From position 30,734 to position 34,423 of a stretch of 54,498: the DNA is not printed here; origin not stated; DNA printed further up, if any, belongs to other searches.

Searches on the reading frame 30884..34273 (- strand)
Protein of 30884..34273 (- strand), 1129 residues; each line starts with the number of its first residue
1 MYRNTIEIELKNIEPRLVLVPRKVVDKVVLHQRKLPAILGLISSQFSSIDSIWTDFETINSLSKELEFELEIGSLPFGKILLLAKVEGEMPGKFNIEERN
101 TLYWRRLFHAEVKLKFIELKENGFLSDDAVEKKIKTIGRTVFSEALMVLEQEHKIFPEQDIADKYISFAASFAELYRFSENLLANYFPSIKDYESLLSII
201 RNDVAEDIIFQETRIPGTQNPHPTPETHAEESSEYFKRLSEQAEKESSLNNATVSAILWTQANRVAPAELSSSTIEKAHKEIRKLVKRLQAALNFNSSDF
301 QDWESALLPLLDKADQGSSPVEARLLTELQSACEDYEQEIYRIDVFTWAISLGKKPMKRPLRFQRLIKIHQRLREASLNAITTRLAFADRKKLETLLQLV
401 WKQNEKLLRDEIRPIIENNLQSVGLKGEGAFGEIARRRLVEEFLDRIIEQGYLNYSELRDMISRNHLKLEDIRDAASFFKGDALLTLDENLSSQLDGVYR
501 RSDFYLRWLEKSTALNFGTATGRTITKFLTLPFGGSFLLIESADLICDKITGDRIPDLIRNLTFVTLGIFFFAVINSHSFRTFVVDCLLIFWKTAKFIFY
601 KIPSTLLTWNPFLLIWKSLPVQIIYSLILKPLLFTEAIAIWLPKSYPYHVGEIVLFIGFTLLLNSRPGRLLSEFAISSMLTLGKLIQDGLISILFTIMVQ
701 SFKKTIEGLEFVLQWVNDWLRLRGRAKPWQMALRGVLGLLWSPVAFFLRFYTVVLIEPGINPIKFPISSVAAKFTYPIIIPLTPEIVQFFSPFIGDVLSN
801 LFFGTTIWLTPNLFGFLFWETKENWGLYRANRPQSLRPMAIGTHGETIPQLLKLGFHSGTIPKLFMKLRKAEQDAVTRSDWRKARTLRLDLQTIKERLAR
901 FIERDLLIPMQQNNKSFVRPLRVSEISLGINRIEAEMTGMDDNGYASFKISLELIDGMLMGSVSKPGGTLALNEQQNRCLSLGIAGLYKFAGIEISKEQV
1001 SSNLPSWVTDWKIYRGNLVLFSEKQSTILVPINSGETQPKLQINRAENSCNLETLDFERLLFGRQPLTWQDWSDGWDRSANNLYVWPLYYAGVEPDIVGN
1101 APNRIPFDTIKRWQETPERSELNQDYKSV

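Call 3: search_protein_families(library=pfam, proteins=[window:30884-34273:-], max_evalue=0.01)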
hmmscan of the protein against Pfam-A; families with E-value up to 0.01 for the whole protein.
window:30884-34273:- (1129 aa): 0 families

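Call 5: search_protein_families(library=ncbifam, proteins=[window:30884-34273:-], max_evalue=0.01)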
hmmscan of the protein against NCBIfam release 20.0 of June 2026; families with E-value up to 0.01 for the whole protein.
window:30884-34273:- (1129 aa): 0 families

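Call 9: search_solved_structures(query=window:30884-34273:-, max_evalue=1)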
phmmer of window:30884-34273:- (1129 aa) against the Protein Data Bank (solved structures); distinct sequences matched with E-value up to 1: 2.
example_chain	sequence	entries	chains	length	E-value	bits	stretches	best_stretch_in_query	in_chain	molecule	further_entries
4y99_C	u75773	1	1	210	0.37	11.5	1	218-342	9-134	Troponin I, cardiac muscle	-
7uti_V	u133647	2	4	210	0.87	10.3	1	218-342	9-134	Troponin I, cardiac muscle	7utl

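Call 15: find_homologous_proteins(query=window:30884-34273:-, max_evalue=0.001)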
Query window:30884-34273:- (1129 aa): 169 proteins with E <= 0.001 among 8000 candidates; the best 120 are listed.
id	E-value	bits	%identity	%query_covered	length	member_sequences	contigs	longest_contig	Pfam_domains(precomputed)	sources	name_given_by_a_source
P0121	0.0e+0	2450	96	100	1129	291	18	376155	-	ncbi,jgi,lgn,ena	jgi:hypothetical protein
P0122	0.0e+0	2404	95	100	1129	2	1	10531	-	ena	-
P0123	0.0e+0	2308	88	100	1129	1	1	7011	-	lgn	-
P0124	0.0e+0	2296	89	100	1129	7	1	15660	-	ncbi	-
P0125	0.0e+0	2288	88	100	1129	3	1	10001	-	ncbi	-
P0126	0.0e+0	2285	88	100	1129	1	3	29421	-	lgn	-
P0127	0.0e+0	2283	88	100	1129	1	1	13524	-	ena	-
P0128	0.0e+0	2282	88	100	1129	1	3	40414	-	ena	-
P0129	0.0e+0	2280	88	100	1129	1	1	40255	-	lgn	-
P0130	0.0e+0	2280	88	100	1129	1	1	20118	-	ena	-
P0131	0.0e+0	2274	88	100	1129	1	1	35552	-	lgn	-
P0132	0.0e+0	2176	83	100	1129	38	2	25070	-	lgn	-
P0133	0.0e+0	1921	75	100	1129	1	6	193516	-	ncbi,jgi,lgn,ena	-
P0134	0.0e+0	1274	51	98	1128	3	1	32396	-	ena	-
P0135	0.0e+0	1236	50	98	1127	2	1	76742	-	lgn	-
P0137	2.6e-231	789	37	95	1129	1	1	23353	-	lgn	-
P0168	4.2e-196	672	35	95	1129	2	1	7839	-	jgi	jgi:hypothetical protein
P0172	3.1e-194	666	35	95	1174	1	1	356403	-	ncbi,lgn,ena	-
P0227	5.2e-170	586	33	95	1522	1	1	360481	PF07714.24,PF00069.32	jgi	-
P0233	8.9e-165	568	32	95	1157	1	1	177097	-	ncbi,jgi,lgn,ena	jgi:hypothetical protein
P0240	5.8e-158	546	30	95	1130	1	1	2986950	-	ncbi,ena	-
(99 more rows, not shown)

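Call 17: find_encoding_contigs(protein=P0240, flank=10000, max_places=2)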
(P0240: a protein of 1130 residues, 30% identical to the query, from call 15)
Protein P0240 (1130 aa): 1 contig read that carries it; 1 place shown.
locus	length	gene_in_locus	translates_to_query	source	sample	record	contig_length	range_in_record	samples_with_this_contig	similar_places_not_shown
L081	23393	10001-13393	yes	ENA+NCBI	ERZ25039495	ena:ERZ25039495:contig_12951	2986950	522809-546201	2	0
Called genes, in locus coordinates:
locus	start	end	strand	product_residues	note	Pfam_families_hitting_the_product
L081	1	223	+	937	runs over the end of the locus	PF00133:tRNA-synt_1, PF13603:tRNA-synt_1_2, PF09334:tRNA-synt_1g (faint), PF08264:Anticodon_1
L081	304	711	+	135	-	PF02577:BFN_dom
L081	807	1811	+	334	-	PF16670:PI-PLC-C1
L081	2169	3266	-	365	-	PF00696:AA_kinase, PF01842:ACT (weak), PF13840:ACT_7, PF22468:ACT_9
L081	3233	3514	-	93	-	-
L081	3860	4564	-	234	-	PF01676:Metalloenzyme, PF10143:PhosphMutase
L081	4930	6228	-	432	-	PF03447:NAD_binding_3, PF00742:Homoserine_dh, PF01842:ACT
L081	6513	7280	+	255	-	-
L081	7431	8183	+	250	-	-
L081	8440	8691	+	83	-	PF18064:CB_ParB_C (weak)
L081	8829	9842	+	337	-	PF00089:Trypsin, PF13365:Trypsin_2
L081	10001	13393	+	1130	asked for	-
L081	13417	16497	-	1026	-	PF23500:DUF7133, PF13646:HEAT_2, PF03130:HEAT_PBS (faint), PF13646:HEAT_2, PF00034:Cytochrom_C (faint)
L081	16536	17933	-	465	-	PF09865:DUF2092, PF00578:AhpC-TSA, PF08534:Redoxin, PF00085:Thioredoxin, PF13905:Thioredoxin_8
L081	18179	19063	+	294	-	PF03069:FmdA_AmdA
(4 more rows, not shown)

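Call 18: find_encoding_contigs(protein=P0172, flank=10000, max_places=2)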
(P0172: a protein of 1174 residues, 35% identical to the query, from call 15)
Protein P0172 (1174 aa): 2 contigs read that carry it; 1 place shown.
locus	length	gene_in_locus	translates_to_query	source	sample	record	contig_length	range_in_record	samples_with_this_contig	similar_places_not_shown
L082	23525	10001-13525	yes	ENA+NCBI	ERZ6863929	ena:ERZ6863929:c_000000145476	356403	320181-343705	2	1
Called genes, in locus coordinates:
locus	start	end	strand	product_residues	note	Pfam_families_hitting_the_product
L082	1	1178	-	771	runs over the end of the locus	PF00027:cNMP_binding, PF12838:Fer4_7 (faint), PF13187:Fer4_9 (faint), PF00037:Fer4 (faint), PF12797:Fer4_2 (faint), PF12837:Fer4_6 (faint), PF13237:Fer4_10 (faint)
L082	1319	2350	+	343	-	PF20030:bpMoxR, PF07726:AAA_3, PF07728:AAA_5, PF17863:AAA_lid_2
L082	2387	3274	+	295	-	PF01882:DUF58, PF13519:VWA_2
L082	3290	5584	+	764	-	PF07584:BatA, PF00092:VWA (weak), PF13519:VWA_2, PF13768:VWA_3 (faint)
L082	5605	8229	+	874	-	-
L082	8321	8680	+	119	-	PF00111:Fer2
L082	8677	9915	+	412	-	PF13360:PQQ_2, PF01011:PQQ (faint), PF13360:PQQ_2, PF13570:Beta-prop_ACSF4 (weak)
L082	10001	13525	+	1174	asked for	-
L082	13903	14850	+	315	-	-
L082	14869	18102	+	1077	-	-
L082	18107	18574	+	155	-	PF18907:DUF5662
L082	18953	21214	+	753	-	PF00069:Pkinase, PF07714:PK_Tyr_Ser-Thr, PF12894:ANAPC4_WD40 (faint), PF23414:Beta-prop_EML_2 (faint), PF24814:WD40_Prp19 (weak), PF25174:Beta-prop_THOC3, PF25175:Beta-prop_WDR5 (weak), PF23381:Beta-prop_IFT122_1st, +1 more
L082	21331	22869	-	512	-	-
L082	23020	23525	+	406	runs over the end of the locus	PF13646:HEAT_2, PF23271:HEAT_GCN1 (faint), PF02985:HEAT (faint), PF03130:HEAT_PBS (faint), PF13513:HEAT_EZ (faint), PF13646:HEAT_2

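Call 19: find_encoding_contigs(protein=P0227, flank=10000, max_places=2)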
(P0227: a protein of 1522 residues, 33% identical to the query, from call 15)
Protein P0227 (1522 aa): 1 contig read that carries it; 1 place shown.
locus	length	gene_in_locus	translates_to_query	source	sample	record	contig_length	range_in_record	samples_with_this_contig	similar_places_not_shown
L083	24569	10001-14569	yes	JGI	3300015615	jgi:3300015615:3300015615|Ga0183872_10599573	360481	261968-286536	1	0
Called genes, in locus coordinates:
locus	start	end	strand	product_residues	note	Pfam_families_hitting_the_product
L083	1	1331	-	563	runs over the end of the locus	PF12730:ABC2_membrane_4 (faint), PF12698:ABC2_membrane_3 (weak), PF12679:ABC2_membrane_2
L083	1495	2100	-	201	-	-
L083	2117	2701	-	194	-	-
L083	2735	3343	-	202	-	-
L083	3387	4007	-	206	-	-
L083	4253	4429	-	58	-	-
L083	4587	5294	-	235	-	-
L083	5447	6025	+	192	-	PF07638:Sigma70_ECF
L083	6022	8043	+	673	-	PF00069:Pkinase, PF06293:Kdo (weak), PF07714:PK_Tyr_Ser-Thr, PF03109:ABC1 (weak), PF03781:FGE-sulfatase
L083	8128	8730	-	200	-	-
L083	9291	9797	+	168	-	-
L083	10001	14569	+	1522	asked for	PF00069:Pkinase, PF07714:PK_Tyr_Ser-Thr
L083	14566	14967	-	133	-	PF00903:Glyoxalase, PF22658:YycE-like_N, PF22659:YycE-like_C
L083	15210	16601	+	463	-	PF03629:SASA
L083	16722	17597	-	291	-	-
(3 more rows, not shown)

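Call 20: find_encoding_contigs(protein=P0135, flank=10000, max_places=1)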
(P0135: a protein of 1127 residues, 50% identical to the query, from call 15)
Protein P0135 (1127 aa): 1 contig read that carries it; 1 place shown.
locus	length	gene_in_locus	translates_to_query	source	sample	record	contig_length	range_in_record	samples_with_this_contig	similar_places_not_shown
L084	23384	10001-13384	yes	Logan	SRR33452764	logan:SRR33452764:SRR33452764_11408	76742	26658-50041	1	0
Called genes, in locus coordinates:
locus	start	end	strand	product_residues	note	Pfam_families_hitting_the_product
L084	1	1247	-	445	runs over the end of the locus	-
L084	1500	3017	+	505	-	-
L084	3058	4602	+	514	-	PF08666:SAF (faint), PF04295:GD_AH_second, PF20629:GD_AH_C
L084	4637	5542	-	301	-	PF12122:Rhomboid_N, PF01694:Rhomboid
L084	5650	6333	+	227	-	PF00730:HhH-GPD, PF00633:HHH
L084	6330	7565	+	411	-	PF05343:Peptidase_M42 (faint), PF01546:Peptidase_M20, PF07687:M20_dimer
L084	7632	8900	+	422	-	PF01408:GFO_IDH_MocA, PF22725:GFO_IDH_MocA_C3 (faint), PF19051:GFO_IDH_MocA_C2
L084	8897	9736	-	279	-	PF05721:PhyH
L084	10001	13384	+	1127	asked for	-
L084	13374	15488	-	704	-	-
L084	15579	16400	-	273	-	PF00175:NAD_binding_1 (faint), PF10418:DHODB_Fe-S_bind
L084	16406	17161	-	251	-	PF01479:S4, PF00849:PseudoU_synth_2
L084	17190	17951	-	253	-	PF04337:DUF480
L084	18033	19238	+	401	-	PF01676:Metalloenzyme, PF10143:PhosphMutase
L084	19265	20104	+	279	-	PF02574:S-methyl_trans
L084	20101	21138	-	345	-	PF03462:PCRF, PF00472:RF-1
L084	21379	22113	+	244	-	PF00106:adh_short, PF08659:KR, PF13561:adh_short_C2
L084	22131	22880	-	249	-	PF00481:PP2C (faint), PF13672:PP2C_2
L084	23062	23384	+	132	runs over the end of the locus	PF02577:BFN_dom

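Call 21: find_encoding_contigs(protein=P0137, flank=10000, max_places=1)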
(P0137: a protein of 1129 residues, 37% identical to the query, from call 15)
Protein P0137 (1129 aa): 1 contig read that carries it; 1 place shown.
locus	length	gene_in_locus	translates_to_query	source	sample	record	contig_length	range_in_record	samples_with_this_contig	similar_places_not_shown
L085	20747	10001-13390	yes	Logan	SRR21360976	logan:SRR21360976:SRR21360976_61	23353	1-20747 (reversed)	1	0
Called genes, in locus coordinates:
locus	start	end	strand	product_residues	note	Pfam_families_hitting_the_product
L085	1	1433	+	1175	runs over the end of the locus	PF00873:ACR_tran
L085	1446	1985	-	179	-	-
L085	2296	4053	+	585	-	PF03460:NIR_SIR_ferr, PF01077:NIR_SIR, PF03460:NIR_SIR_ferr, PF01077:NIR_SIR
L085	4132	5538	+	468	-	PF02844:GARS_N, PF01071:GARS_A, PF02843:GARS_C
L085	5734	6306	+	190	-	-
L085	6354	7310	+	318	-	PF00291:PALP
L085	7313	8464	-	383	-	PF01053:Cys_Met_Meta_PP, PF00155:Aminotran_1_2 (weak)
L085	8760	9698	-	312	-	-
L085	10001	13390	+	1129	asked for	-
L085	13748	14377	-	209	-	PF06439:3keto-disac_hyd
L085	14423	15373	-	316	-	PF06283:ThuA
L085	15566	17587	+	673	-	PF07819:PGAP1 (faint), PF12697:Abhydrolase_6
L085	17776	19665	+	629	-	PF02321:OEP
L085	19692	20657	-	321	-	PF13623:SurA_N_2, PF13624:SurA_N_3, PF13145:Rotamase_2, PF13616:Rotamase_3, PF00639:Rotamase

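Call 22: find_encoding_contigs(protein=P0233, flank=10000, max_places=1)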
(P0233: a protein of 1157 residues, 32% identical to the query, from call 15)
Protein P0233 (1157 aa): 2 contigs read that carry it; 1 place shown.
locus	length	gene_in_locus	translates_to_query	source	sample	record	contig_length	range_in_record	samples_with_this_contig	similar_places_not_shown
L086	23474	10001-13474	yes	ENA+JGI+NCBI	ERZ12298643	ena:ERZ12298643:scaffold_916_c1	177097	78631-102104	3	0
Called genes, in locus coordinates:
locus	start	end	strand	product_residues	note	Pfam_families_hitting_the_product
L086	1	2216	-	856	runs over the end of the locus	-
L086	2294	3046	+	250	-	-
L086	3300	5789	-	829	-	PF20014:GAP1-M (weak)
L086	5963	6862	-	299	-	PF00376:MerR, PF12728:HTH_17, PF13384:HTH_23 (faint), PF13411:MerR_1 (weak), PF02607:B12-binding_2, PF02310:B12-binding (weak)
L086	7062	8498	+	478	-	PF00875:DNA_photolyase, PF03441:FAD_binding_7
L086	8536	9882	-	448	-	PF01541:GIY-YIG (weak), PF27096:UvrC_M, PF02151:UVR (weak), PF08459:UvrC_RNaseH_dom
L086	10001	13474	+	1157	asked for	-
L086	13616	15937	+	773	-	-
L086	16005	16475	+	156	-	PF00165:HTH_AraC, PF12833:HTH_18, PF00165:HTH_AraC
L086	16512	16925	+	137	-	PF00903:Glyoxalase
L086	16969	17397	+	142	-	PF08818:DUF1801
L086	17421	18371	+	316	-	PF02626:CT_A_B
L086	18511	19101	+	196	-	PF21347:DUF3108_like (weak)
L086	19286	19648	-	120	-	PF13374:TPR_10 (faint)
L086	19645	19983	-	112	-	PF07638:Sigma70_ECF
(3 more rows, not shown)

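Call 39: search_protein_families(library=padloc, proteins=[window:30884-34273:-], max_evalue=0.01)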
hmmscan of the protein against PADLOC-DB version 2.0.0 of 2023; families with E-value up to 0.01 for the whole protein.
window:30884-34273:- (1129 aa): 0 families
